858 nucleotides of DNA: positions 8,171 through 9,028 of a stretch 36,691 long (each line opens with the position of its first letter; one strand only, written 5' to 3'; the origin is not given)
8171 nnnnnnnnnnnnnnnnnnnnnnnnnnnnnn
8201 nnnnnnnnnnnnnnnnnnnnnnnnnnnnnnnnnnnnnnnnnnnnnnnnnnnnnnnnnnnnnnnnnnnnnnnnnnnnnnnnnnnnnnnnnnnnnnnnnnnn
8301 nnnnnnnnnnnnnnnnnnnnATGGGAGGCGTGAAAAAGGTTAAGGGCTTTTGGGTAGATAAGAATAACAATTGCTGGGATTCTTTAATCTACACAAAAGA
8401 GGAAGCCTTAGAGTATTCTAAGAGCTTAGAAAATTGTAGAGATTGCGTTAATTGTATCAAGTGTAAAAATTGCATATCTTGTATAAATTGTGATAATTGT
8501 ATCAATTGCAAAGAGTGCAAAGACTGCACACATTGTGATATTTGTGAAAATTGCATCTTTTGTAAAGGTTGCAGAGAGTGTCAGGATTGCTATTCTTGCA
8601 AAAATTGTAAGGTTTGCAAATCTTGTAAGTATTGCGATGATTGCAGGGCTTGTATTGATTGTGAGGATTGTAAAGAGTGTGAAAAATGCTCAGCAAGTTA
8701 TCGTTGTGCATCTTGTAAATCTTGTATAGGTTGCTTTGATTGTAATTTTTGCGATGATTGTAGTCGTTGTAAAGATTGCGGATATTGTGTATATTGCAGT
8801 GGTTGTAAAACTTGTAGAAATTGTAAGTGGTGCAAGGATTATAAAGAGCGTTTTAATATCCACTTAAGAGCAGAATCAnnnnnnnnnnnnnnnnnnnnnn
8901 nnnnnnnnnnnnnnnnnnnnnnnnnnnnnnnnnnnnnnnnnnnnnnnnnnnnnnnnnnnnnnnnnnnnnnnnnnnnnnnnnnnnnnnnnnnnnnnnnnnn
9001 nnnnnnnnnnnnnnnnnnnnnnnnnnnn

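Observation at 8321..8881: Protein made almost entirely of X-X-Cys triplets (about 44 in a row) inside the recombination module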

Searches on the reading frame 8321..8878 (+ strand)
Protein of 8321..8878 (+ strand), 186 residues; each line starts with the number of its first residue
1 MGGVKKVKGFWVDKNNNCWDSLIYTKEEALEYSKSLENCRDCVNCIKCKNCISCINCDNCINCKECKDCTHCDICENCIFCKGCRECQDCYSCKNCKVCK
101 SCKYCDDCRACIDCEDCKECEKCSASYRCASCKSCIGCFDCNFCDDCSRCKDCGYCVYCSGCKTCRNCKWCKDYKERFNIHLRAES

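Call 4: search_protein_families(library=pfam, proteins=[window:8321-8878:+], max_evalue=0.1)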
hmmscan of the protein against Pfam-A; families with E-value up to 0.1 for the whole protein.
window:8321-8878:+ (186 aa): 0 families

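Call 5: search_protein_families(library=phrogs, proteins=[window:8321-8878:+], max_evalue=1)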
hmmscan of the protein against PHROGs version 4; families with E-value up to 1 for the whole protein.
window:8321-8878:+ (186 aa): 3 families
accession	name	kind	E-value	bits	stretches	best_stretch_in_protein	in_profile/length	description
phrog_15341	-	unknown function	1.1e-35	124.4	2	5-132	2-133/276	-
phrog_8352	-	unknown function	0.23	12.5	1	20-36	14-30/47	-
phrog_18035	-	unknown function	0.35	12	1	17-37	8-28/55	-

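Call 6: search_protein_families(library=ncbifam, proteins=[window:8321-8878:+], max_evalue=10)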
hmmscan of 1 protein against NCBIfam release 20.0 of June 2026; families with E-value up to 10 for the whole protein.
window:8321-8878:+ (186 aa): 0 families

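Call 8: find_homologous_proteins(query=window:8321-8878:+)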
Query window:8321-8878:+ (186 aa): 2 proteins with E <= 0.001 among 13 candidates.
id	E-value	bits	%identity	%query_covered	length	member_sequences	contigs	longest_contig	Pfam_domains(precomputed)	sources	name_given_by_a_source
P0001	2.2e-36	143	44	100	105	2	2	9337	-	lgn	-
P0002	1.0e-5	43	53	26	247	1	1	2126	-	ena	-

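Call 9: search_dna_similar(query=window:8321-8878:+, collection=phages, mode=protein, max_evalue=0.001, max_rows=40)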
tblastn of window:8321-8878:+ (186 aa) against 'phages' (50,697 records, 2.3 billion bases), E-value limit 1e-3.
Records with a match: 15; places in all: 18; records where one place covers at least 80% of the query: 15.
Best place of each record, by identity: <60% 15.
By first word of the organism name: Campylobacter 15.
By host as written in the record: Campylobacter jejuni 5; Campylobacter sp. 4; - 4; Campylobacter coli 99-2 1; Campylobacter jejuni RM1221 1.
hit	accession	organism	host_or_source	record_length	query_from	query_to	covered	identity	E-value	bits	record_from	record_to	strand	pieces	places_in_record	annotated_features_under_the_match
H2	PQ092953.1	Campylobacter phage CC_R7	Campylobacter coli 99-2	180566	2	173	92%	37.2%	2e-5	50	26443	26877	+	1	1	hypothetical protein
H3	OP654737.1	Campylobacter phage vB_CjeM_WX1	Campylobacter jejuni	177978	4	178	94%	36.6%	2e-5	50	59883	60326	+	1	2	hypothetical protein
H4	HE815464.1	Campylobacter phage CP21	Campylobacter sp.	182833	2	176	94%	34.7%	5e-5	49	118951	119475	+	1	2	CP21_166: hypothetical protein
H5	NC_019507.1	Campylobacter phage CP21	Campylobacter sp.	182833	2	176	94%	34.7%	5e-5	49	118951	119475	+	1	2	CP21_166: hypothetical protein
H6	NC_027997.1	Campylobacter phage CP220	Campylobacter sp.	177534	4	173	91%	28.8%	4e-6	52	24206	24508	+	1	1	hypothetical protein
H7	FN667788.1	Campylobacter phage CP220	Campylobacter sp.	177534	4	173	91%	28.8%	4e-6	52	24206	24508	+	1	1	hypothetical phage protein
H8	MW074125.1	Campylobacter phage CJLB-12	Campylobacter jejuni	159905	4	169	89%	28.9%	2e-4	47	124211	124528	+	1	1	hypothetical protein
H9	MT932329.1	Campylobacter phage F379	Campylobacter jejuni RM1221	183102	4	169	89%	28.9%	2e-4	47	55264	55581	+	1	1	hypothetical protein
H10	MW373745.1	Campylobacter phage CJLB-13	Campylobacter jejuni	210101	4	169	89%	28.9%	2e-4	47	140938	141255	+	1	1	record has no annotation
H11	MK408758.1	Campylobacter phage CP20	Campylobacter jejuni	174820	4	169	89%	28.9%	5e-4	46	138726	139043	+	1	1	hypothetical protein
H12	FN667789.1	Campylobacter phage CPt10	-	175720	4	169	89%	28.9%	5e-4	46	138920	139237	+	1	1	hypothetical phage protein | PS00652 TNFR/NGFR family cysteine-rich region signature. | HMMPfam hit to PF02420, Insect antifreeze protein,score 5.6 | HMMPfam hit to PF02420, Insect antifreeze protein,score 2.1 | HMMPfam hit to PF02420, Insect antifreeze protein,score 2 | and 2 other names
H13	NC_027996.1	Campylobacter phage CPt10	-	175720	4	169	89%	28.9%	5e-4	46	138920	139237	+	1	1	hypothetical protein | PS00652 TNFR/NGFR family cysteine-rich region signature. | HMMPfam hit to PF02420, Insect antifreeze protein,score 5.6 | HMMPfam hit to PF02420, Insect antifreeze protein,score 2.1 | HMMPfam hit to PF02420, Insect antifreeze protein,score 2 | and 2 other names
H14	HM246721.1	Campylobacter phage vB_CcoM-IBB_35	-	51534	4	173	91%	28.2%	4e-4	46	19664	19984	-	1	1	hypothetical protein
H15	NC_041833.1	Campylobacter phage vB_CcoM-IBB_35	-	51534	4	173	91%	28.2%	4e-4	46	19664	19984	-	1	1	hypothetical protein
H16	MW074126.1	Campylobacter phage CJLB-14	Campylobacter jejuni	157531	4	169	89%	27.7%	3e-4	46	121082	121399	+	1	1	hypothetical protein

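Call 11: get_annotated_region(hit=H12, flank=4000)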
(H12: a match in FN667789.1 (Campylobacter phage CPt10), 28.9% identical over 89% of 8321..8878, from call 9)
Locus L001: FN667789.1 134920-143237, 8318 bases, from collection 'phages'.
description: Campylobacter phage CPt10, complete genome.
organism: Campylobacter phage CPt10 (NCBI taxid 2994045)
taxonomy: Viruses; Duplodnaviria; Heunggongvirae; Uroviricota; Caudoviricetes; Eucampyvirinae; Firehammervirus; Firehammervirus CPt10
host: -; source: -; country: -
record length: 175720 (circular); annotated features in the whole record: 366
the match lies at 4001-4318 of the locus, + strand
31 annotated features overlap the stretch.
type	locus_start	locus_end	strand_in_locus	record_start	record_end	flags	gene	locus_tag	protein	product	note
CDS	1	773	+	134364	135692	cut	-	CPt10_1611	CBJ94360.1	Possible DNA topoisomerase (medium subunit)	dna topoisomerase medium subunit (ec 5.99.1.3)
misc_feature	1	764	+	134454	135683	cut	-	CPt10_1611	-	-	HMMPfam hit to PF00521, DNA topoisomerase, type IIA, subunit A or C-terminal, score 1.2e-13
misc_feature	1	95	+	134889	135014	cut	-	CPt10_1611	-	-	HMMPfam hit to PF02781, Glucose-6-phosphate dehydrogenase, score 0.0043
CDS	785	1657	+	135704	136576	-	-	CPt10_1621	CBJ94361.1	Probable phage ClpP protease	-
misc_feature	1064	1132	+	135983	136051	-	-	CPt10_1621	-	-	1 probable transmembrane helix predicted for CPt10_1621 by TMHMM2.0 at aa 94-116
misc_feature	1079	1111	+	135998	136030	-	-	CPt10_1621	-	-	PS00013 Prokaryotic membrane lipoprotein lipid attachment site.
CDS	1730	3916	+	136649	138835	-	-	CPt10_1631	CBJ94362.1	hypothetical phage protein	note helicase domain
misc_feature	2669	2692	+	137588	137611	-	-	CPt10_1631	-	-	PS00017 ATP/GTP-binding site motif A (P-loop).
CDS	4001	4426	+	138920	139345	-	-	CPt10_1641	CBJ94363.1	hypothetical phage protein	-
misc_feature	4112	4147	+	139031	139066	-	-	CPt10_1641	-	-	HMMPfam hit to PF02420, Insect antifreeze protein,score 5.6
misc_feature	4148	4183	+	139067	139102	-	-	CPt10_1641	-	-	HMMPfam hit to PF02420, Insect antifreeze protein,score 2.1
misc_feature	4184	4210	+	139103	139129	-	-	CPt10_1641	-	-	HMMPfam hit to PF02420, Insect antifreeze protein,score 25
misc_feature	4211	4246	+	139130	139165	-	-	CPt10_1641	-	-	HMMPfam hit to PF02420, Insect antifreeze protein,score 2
misc_feature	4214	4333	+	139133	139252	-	-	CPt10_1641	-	-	PS00652 TNFR/NGFR family cysteine-rich region signature.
misc_feature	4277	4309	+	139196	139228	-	-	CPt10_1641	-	-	HMMPfam hit to PF02420, Insect antifreeze protein,score 29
misc_feature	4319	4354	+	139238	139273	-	-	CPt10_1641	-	-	HMMPfam hit to PF02420, Insect antifreeze protein,score 3.8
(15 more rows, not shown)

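Call 12: get_annotated_region(hit=H4, flank=4000)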
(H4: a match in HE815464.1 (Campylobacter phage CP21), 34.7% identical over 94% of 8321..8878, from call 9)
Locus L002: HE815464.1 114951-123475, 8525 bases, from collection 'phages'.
description: Campylobacter phage CP21 complete sequence.
organism: Campylobacter phage CP21 (NCBI taxid 2881391)
taxonomy: Viruses; Duplodnaviria; Heunggongvirae; Uroviricota; Caudoviricetes; Eucampyvirinae; Firehammervirus; Firehammervirus CP21
host: Campylobacter sp.; source: water; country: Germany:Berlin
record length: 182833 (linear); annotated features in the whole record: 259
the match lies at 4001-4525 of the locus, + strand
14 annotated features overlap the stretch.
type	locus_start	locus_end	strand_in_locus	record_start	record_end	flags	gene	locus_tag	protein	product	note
CDS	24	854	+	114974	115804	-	CP21_158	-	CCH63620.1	putative virion structural protein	-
CDS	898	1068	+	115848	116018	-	CP21_159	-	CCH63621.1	hypothetical protein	-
CDS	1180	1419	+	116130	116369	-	CP21_160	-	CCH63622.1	putative endoVII packaging and recombination endonuclease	-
CDS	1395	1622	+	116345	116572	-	CP21_161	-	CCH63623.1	putative endoVII packaging and recombination endonuclease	-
CDS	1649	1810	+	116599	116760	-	CP21_162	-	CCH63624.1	putative portal vertex protein of head (T4 gp20-like)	-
CDS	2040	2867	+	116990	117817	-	CP21_163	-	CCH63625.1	putative prohead assembly initiator protein/portal protein (T4 gp20-like)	-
CDS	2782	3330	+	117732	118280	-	CP21_164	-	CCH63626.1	putative prohead assembly initiator protein/portal protein (T4 gp20-like)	-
CDS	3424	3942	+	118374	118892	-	CP21_165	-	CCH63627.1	hypothetical protein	-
CDS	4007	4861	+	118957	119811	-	CP21_166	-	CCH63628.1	hypothetical protein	-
CDS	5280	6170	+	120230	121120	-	CP21_167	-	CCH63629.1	putative DNA ligase (T4 gp30-like)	-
CDS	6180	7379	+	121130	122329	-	CP21_168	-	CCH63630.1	putative tryptophan halogenase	-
CDS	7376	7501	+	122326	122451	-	CP21_169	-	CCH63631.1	hypothetical protein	-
CDS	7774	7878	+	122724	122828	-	CP21_170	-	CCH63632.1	hypothetical protein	-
CDS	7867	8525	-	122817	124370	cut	CP21_171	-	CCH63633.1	putative tail sheat protein (T4 gp18-like)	-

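Call 18: find_encoding_contigs(protein=P0001, flank=6000)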
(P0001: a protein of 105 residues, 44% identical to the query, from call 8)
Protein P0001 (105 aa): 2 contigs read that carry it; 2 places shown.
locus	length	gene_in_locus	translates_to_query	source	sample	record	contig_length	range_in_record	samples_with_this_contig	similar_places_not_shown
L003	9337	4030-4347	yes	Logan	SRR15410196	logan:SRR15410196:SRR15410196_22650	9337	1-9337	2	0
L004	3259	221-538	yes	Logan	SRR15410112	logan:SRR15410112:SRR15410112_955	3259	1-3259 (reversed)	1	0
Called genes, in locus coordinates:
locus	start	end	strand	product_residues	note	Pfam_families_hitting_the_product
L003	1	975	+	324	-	?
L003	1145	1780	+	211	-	PF04383:KilA-N (weak)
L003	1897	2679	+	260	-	-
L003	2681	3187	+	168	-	-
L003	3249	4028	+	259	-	PF12684:DUF3799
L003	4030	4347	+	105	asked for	-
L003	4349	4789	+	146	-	-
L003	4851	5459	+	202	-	PF04404:ERF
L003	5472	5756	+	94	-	-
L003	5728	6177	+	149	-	PF00436:SSB, PF27337:YorF (faint)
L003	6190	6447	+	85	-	-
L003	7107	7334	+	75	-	-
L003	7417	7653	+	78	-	-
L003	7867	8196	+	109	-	PF16083:Phage_holin_3_3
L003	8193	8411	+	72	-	-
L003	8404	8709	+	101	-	-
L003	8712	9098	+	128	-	PF06356:DUF1064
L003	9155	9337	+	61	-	?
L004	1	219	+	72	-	?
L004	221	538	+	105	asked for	-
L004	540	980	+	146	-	-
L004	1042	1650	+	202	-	PF04404:ERF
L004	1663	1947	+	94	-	-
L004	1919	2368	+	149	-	PF00436:SSB, PF27337:YorF (faint)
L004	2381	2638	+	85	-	-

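Call 24: find_homologous_proteins(query=A1, max_evalue=0.01)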
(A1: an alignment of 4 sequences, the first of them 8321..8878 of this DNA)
Query A1 (4 sequences) (186 aa, profile of the alignment): 228 proteins with E <= 0.01 among 2674 candidates; the best 120 are listed.
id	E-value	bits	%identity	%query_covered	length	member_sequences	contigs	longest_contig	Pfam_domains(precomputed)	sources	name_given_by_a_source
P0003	8.5e-34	135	35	72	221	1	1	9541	-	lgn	-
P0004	1.1e-33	134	42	81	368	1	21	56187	-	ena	-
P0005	1.1e-33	134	42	81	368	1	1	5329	-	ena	-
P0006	8.9e-32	128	41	89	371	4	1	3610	-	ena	-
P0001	1.3e-30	124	44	100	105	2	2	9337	-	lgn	-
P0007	1.2e-29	121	41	85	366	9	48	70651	-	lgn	-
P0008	1.8e-29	120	47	75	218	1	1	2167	-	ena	-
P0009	1.2e-24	105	41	65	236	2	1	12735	-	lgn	-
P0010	2.0e-23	101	43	59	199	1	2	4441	-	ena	-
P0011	2.6e-23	100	44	69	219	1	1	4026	-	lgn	-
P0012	3.2e-23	100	69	41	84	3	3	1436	-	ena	-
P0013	2.9e-21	94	49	61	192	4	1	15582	-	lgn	-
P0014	3.0e-21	94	39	81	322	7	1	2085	-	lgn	-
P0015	4.1e-21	93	37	90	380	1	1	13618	-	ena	-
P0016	1.1e-20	92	42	66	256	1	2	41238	-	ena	-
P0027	1.5e-18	85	46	58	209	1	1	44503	-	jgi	jgi:NTP pyrophosphatase (non-canonical NTP hydrolase)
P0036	1.0e-16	79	55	35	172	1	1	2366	-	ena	-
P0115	4.1e-9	54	42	52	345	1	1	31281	-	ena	-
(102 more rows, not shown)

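Call 26: search_protein_representatives(protein=window:8321-8878:+)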
Query: 186 residues. Proteins with E-value up to 0.001 (for the whole library): 1232; up to 1e-10: 260; up to 1e-30: 0. The best 150 are listed.
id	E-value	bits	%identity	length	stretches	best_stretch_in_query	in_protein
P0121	2.6e-27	111.8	42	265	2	5-131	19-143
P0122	5.2e-25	104.3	42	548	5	31-120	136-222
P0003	7.1e-25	103.9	40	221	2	5-134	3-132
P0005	5.6e-24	100.9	45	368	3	11-120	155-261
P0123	1.9e-23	99.2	48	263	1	4-148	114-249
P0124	4.3e-23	98.0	47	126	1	4-106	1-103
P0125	1.6e-22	96.1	37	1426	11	75-171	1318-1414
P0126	6.0e-22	94.3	39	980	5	39-165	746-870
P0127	6.7e-21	90.9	48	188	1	8-126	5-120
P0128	7.4e-20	87.5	41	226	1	3-150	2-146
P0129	1.0e-19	87.0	47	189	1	7-120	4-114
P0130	1.2e-19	86.8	39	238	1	5-180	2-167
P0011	3.1e-19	85.4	47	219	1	4-146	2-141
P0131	4.1e-19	85.0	49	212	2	7-124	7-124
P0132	9.5e-19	83.8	38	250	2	9-100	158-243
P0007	2.6e-16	75.8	41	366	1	6-176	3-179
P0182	1.2e-14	70.4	39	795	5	43-167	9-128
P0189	2.7e-14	69.3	38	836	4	27-162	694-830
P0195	3.4e-14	68.9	38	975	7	56-116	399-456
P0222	1.6e-13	66.8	32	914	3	33-171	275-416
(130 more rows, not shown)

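Call 32: search_solved_structures(query=window:8321-8878:+, max_evalue=10, show_alignments=3)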
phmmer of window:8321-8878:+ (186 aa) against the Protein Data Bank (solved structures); distinct sequences matched with E-value up to 10: 8.
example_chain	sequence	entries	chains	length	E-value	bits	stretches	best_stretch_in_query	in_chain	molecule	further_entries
1ezg_A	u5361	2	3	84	0.031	16.7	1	41-108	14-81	THERMAL HYSTERESIS PROTEIN ISOFORM YL-1 | Thermal hysteresis protein isoform YL-1 (2-14)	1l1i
6fos_C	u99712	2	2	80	0.22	13.9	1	57-107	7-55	Photosystem I iron-sulfur center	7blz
8z11_c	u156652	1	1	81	0.27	13.6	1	57-107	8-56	Photosystem I iron-sulfur center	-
9jj8_c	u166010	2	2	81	0.27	13.6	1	57-107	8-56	Photosystem I iron-sulfur center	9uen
5zgb_C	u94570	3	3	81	0.28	13.6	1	57-107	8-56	PsaC | Photosystem I iron-sulfur center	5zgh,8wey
9uh3_C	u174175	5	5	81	0.36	13.2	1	58-107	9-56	Photosystem I iron-sulfur center (psaC)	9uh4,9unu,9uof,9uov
6zu5_SAA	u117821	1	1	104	0.94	11.9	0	40-68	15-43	eS26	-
7y7a_C7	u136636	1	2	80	3.5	10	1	57-107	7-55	Photosystem I iron-sulfur center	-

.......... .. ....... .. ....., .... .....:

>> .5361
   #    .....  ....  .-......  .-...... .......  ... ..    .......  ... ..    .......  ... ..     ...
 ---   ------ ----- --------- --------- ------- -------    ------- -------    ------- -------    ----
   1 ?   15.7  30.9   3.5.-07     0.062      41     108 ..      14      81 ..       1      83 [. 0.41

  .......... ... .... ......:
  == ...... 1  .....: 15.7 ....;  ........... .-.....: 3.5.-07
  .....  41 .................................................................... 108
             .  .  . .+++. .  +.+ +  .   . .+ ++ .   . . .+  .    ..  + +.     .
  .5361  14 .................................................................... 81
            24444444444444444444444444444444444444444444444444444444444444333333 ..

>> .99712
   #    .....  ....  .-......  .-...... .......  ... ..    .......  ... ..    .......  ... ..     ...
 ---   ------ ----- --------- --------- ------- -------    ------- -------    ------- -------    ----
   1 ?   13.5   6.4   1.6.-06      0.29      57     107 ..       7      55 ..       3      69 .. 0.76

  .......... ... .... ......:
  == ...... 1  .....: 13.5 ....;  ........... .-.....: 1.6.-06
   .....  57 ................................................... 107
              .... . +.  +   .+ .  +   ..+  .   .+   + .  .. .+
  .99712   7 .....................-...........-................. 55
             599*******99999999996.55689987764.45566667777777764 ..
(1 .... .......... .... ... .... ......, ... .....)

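Call 40: predict_structure(alignment_id=A2)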
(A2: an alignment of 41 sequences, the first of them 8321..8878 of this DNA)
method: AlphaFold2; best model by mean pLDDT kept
length: 186 residues; sequences in the alignment: 41
mean_pLDDT: 58.5   pTM: 0.49
mean pLDDT of the five models: 58.5, 57.9, 54.9, 54.5, 54.2
residues with pLDDT >= 90: 27; 70-90: 36; 50-70: 28; < 50: 95
segments of 3 or more residues with pLDDT < 50: 80-167, 184-186
pLDDT, mean of each block of 10 residues (from residue 1): 88 93 93 85 78 75 72 54 39 45 39 42 42 37 37 40 46 57 45
secondary structure, 60 per line:
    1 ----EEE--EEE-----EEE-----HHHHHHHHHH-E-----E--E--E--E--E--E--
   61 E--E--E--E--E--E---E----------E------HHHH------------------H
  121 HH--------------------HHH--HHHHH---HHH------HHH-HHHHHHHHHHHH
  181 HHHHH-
elements in order: E5-7 E10-12 E18-20 H26-35 H98-101 H148-152 H169-185

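Call 44: fold_search(model_id=the predicted structure, library=pdb)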
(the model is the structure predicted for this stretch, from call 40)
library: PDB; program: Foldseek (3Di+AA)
matches with E <= 10: 1; with E <= 0.001: 0
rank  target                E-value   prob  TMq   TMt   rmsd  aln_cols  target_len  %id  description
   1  2jeb_I                9.1e+00  0.02  0.09  0.09   3.0        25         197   20  Structure of a 9-subunit archaeal exosome bound to Mn ions (released 2007-04-03)

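Call 53: search_protein_families(library=pfam, alignment_id=A5, max_evalue=0.001)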
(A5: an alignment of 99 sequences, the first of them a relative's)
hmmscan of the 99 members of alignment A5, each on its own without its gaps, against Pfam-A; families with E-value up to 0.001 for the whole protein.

A. member 1, L001:1730-3913:+ (728 aa): 7 families
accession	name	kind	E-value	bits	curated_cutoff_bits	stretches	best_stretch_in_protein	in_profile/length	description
PF02399.21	Herpes_ori_bp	-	4.8e-13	48.5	20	2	310-459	52-196/820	Origin of replication binding protein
PF04851.21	ResIII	-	5.9e-08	33.2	22.5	1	298-417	15-134/164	Type III restriction enzyme, res subunit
PF00270.35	DEAD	-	1.9e-05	24.9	26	1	308-422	15-131/167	DEAD/DEAH box helicase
PF02492.25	cobW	-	0.00015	21.9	20.7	1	312-350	5-43/180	CobW/HypB/UreG, nucleotide-binding domain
PF20720.3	nSTAND3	-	0.00022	21.4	27.2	1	305-379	15-88/155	Novel STAND NTPase 3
PF00634.23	BRCA2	-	0.00026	20.8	20.3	0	437-455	4-22/29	BRCA2 repeat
PF00271.37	Helicase_C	-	0.00077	20.1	23.5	0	494-595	9-106/110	Helicase conserved C-terminal domain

B. families by the number of members that match (of 99 scanned): 38 families (the first 25 are shown)
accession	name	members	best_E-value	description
PF00271.37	Helicase_C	5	5.3e-13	Helicase conserved C-terminal domain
PF04851.21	ResIII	3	1e-21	Type III restriction enzyme, res subunit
PF01068.26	DNA_ligase_A_M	3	4.6e-14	ATP dependent DNA ligase domain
PF00270.35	DEAD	3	1.5e-10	DEAD/DEAH box helicase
PF14743.12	DNA_ligase_OB_2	3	0.00011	DNA ligase OB-like domain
PF09414.15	RNA_ligase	3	0.0004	RNA ligase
PF00176.29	SNF2-rel_dom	2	1.7e-39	SNF2-related domain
PF02399.21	Herpes_ori_bp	2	2.9e-14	Origin of replication binding protein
PF00149.33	Metallophos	2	8.1e-11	Calcineurin-like phosphoesterase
PF12850.12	Metallophos_2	2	1.6e-05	Calcineurin-like phosphoesterase superfamily domain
PF00634.23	BRCA2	2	4.2e-05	BRCA2 repeat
PF02492.25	cobW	2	0.00013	CobW/HypB/UreG, nucleotide-binding domain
PF20720.3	nSTAND3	2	0.00015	Novel STAND NTPase 3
PF01555.25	N6_N4_Mtase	1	2.6e-40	DNA methylase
PF04404.17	ERF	1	2.4e-37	ERF superfamily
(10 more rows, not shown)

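Call 58: search_protein_families(library=pfam, alignment_id=A6, max_evalue=0.001)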
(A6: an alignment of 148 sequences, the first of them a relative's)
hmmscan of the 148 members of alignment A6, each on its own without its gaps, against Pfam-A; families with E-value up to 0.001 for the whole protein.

A. member 1, P0036 (172 aa): 0 families

B. families by the number of members that match (of 148 scanned): 10 families
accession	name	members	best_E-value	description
PF18909.5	dGTP_diPhyd_N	2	1.8e-31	dATP/dGTP diphosphohydrolase, N-terminal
PF03358.20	FMN_red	1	1e-14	NADPH-dependent FMN reductase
PF04564.21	U-box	1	5.8e-14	U-box domain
PF02229.22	PC4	1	4.4e-08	Transcriptional Coactivator p15 (PC4)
PF10123.14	Mu-like_Pro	1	1.4e-06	Mu-like prophage I protein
PF11195.14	Tad2-like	1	4.6e-05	Thoeris anti-defense 2-like domain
PF01757.29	Acyl_transf_3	1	6.6e-05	Acyltransferase domain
PF25767.1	ARM_TBCD_2nd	1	0.00022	Tubulin-specific chaperone D-like, ARM repeats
PF24219.2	DUF7438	1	0.00048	Family of unknown function (DUF7438)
PF14817.11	HAUS5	1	0.00066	HAUS augmin-like complex subunit 5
